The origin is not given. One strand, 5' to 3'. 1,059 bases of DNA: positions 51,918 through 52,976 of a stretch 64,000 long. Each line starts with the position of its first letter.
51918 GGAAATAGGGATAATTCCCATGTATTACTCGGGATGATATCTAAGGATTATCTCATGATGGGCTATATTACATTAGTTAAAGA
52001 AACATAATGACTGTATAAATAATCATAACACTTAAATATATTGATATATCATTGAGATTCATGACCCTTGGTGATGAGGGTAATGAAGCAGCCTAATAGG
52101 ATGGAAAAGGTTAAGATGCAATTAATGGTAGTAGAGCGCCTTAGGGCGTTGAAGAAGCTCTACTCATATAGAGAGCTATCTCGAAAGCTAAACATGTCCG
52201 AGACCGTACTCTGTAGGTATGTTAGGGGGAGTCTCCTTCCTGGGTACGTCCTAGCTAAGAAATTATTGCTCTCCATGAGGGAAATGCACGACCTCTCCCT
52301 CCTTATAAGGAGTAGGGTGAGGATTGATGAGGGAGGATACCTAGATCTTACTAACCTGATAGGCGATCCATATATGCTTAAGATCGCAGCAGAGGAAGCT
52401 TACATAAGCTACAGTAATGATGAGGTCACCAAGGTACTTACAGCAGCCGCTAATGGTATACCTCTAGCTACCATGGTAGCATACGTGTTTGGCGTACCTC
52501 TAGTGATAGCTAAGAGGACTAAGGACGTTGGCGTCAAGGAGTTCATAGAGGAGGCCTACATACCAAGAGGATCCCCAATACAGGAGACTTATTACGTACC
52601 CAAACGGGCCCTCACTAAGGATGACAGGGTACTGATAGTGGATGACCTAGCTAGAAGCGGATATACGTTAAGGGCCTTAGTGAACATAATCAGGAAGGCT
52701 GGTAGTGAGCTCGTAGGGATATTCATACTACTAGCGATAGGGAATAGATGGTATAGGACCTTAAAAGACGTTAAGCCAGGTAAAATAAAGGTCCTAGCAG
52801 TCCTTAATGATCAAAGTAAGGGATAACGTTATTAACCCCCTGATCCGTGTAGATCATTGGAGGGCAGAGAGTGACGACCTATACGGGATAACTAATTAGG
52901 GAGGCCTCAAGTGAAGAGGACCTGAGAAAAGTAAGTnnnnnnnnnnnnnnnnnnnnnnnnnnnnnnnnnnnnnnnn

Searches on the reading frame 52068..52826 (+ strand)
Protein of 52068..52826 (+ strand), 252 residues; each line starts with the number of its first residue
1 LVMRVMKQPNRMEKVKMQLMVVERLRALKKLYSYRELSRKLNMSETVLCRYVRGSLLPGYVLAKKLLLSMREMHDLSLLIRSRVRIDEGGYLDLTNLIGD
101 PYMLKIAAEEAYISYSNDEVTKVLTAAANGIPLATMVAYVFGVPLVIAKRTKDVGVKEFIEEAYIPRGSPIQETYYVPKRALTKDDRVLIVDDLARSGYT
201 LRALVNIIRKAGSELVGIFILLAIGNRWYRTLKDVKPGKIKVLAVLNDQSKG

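Call 3: search_protein_families(library=pfam, proteins=[window:52068-52826:+], max_evalue=0.01)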
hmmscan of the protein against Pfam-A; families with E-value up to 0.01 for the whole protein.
window:52068-52826:+ (252 aa): 1 family
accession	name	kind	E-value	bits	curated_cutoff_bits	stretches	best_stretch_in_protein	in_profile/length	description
PF00156.33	Pribosyltran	-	1.8e-13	50.6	26.3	1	104-237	12-139/158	Phosphoribosyl transferase domain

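Call 4: search_protein_families(library=ncbifam, proteins=[window:52068-52826:+], max_evalue=0.01)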
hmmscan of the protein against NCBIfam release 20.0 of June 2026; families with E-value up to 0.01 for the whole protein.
window:52068-52826:+ (252 aa): 21 families
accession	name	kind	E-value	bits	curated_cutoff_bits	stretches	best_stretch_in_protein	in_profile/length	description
NF006328.0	PRK08558.1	equivalog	1.5e-73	247.3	184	1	10-236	2-227/238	adenine phosphoribosyltransferase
TIGR01743.1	purR_Bsub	equivalog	1.2e-23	83.5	258.7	1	75-226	84-235/268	pur operon repressor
NF006671.0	PRK09219.1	equivalog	8.4e-20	71.1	177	1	100-222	31-154/192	xanthine phosphoribosyltransferase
TIGR01744.1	XPRTase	equivalog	2.7e-19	69.5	164.45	1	100-221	31-153/191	xanthine phosphoribosyltransferase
NF002632.0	PRK02304.1-1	equivalog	8.6e-14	51.7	243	1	92-216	29-150/183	adenine phosphoribosyltransferase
NF002636.0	PRK02304.1-5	equivalog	5e-13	48.9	125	1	91-225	26-157/176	adenine phosphoribosyltransferase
NF005592.0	PRK07322.1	subfamily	5.2e-13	48.8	143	1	84-226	18-161/180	adenine phosphoribosyltransferase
NF040646.1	HPT_Archaea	equivalog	1.1e-12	47.9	200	1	101-242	36-170/184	hypoxanthine/guanine phosphoribosyltransferase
NF002635.0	PRK02304.1-4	subfamily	1.4e-12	47.5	146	1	101-226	36-156/188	adenine phosphoribosyltransferase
NF002634.0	PRK02304.1-3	equivalog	1.9e-12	47.2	170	1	91-220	27-153/182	adenine phosphoribosyltransferase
TIGR01090.1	apt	equivalog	1.8e-11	44.4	185.85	1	92-223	19-147/169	adenine phosphoribosyltransferase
NF009211.0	PRK12560.1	equivalog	1.3e-10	41.4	188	1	96-220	30-149/187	adenine phosphoribosyltransferase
NF002633.0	PRK02304.1-2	equivalog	5.4e-10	39.3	224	1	91-223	20-149/172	adenine phosphoribosyltransferase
TIGR00336.1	pyrE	equivalog_domain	4.3e-09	36.4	106.8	1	182-226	105-149/173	orotate phosphoribosyltransferase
NF002620.0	PRK02277.1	subfamily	6e-09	35.8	115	1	114-222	81-178/201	orotate phosphoribosyltransferase-like protein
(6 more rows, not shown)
